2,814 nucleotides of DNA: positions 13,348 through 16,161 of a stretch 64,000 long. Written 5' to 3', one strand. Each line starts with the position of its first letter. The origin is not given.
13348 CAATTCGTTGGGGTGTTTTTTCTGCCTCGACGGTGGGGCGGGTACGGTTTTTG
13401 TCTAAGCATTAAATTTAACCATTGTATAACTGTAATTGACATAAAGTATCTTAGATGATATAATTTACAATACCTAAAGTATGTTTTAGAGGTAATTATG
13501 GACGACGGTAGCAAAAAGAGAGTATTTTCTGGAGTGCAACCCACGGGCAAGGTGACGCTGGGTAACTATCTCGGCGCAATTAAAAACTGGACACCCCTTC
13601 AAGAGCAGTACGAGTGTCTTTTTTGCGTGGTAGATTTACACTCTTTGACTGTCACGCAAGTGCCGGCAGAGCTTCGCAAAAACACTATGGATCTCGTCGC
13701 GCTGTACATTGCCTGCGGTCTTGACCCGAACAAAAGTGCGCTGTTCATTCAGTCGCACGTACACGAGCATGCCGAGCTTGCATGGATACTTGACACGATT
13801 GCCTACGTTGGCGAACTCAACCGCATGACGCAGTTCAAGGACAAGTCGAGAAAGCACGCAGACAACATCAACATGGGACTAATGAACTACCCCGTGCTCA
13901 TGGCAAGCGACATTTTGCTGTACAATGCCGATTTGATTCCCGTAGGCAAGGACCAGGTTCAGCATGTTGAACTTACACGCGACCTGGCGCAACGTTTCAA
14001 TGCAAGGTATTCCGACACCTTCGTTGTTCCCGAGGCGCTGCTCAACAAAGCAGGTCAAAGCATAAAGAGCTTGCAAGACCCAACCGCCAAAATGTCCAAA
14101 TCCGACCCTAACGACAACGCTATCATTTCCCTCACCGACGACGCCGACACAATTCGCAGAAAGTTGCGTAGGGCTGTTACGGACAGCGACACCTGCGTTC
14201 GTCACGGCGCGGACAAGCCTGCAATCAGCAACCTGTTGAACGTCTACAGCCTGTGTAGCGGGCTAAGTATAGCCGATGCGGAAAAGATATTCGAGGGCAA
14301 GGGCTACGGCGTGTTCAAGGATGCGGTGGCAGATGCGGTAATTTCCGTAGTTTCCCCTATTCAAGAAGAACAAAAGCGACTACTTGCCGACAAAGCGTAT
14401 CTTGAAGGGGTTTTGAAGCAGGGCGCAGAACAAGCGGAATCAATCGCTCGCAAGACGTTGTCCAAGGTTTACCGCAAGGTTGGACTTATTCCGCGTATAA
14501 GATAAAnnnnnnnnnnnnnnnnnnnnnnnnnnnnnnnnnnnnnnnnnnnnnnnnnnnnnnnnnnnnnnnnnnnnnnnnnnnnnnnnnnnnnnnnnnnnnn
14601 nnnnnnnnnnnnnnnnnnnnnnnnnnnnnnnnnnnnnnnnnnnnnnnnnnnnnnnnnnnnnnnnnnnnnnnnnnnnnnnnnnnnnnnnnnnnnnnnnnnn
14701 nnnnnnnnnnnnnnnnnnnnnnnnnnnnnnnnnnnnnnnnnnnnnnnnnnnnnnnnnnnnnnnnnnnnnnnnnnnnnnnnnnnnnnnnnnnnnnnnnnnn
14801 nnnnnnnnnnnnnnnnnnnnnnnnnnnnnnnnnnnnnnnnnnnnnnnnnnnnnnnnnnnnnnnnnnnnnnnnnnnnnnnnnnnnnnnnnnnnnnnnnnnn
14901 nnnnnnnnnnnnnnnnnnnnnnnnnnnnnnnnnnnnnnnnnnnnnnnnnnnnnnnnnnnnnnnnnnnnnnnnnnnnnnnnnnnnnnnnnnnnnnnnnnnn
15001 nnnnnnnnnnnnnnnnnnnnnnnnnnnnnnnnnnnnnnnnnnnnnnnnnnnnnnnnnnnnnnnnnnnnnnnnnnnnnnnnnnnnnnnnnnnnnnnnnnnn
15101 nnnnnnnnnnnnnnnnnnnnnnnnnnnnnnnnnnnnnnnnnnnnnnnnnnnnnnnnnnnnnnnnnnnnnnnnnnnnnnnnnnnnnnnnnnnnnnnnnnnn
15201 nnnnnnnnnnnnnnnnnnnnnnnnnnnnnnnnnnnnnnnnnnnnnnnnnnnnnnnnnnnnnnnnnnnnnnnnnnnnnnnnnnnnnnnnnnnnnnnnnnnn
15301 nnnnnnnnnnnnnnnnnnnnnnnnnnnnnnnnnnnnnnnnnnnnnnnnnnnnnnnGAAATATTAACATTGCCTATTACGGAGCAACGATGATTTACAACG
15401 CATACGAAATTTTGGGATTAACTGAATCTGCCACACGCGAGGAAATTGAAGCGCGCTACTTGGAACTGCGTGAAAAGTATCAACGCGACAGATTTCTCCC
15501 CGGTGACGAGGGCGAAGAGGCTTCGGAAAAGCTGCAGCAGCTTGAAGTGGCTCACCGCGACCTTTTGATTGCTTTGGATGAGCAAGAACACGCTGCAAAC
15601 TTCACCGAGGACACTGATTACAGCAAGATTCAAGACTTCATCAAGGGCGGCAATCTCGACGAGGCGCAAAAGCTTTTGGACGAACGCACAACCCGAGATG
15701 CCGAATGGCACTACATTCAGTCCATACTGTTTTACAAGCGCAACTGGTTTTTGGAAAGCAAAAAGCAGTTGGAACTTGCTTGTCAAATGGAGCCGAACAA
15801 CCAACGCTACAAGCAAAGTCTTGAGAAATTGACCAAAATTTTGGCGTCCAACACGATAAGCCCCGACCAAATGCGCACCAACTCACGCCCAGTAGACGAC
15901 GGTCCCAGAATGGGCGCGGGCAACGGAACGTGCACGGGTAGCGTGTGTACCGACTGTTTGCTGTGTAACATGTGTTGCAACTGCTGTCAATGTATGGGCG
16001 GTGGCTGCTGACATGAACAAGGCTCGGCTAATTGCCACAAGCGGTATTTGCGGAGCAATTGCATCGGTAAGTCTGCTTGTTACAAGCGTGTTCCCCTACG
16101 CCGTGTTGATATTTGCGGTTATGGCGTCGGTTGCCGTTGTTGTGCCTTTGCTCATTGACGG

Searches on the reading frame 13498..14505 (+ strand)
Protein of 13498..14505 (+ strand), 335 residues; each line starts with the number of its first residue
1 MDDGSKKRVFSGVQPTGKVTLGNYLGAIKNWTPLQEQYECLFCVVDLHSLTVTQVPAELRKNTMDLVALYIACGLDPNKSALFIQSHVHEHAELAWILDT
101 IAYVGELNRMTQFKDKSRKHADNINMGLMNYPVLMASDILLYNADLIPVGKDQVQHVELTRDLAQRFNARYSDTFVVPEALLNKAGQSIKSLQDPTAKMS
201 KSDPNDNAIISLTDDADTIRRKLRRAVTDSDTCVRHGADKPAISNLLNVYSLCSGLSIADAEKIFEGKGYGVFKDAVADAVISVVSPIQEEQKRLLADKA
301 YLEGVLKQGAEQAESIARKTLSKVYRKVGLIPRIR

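Call 52: search_protein_families(library=pfam, proteins=[window:13498-14505:+], max_evalue=0.001)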
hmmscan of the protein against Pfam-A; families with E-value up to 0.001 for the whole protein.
window:13498-14505:+ (335 aa): 1 family
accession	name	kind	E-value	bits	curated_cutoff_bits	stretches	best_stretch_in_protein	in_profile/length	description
PF00579.31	tRNA-synt_1b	-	3.8e-73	246.8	21.1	1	6-284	5-290/292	tRNA synthetases class I (W and Y)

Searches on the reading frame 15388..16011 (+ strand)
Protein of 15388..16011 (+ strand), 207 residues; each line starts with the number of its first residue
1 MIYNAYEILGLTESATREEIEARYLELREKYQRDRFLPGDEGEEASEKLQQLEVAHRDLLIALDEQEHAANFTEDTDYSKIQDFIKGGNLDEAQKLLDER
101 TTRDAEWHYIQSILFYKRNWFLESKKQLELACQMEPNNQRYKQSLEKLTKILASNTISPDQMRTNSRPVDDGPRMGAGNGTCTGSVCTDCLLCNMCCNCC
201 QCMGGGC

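Call 71: search_protein_families(library=pfam, proteins=[window:15388-16011:+], max_evalue=0.001)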
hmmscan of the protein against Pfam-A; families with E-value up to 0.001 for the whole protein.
window:15388-16011:+ (207 aa): 1 family
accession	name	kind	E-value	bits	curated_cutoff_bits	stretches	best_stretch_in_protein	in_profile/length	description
PF00226.36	DnaJ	-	1.3e-05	25.7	27.8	1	4-59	1-53/63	DnaJ domain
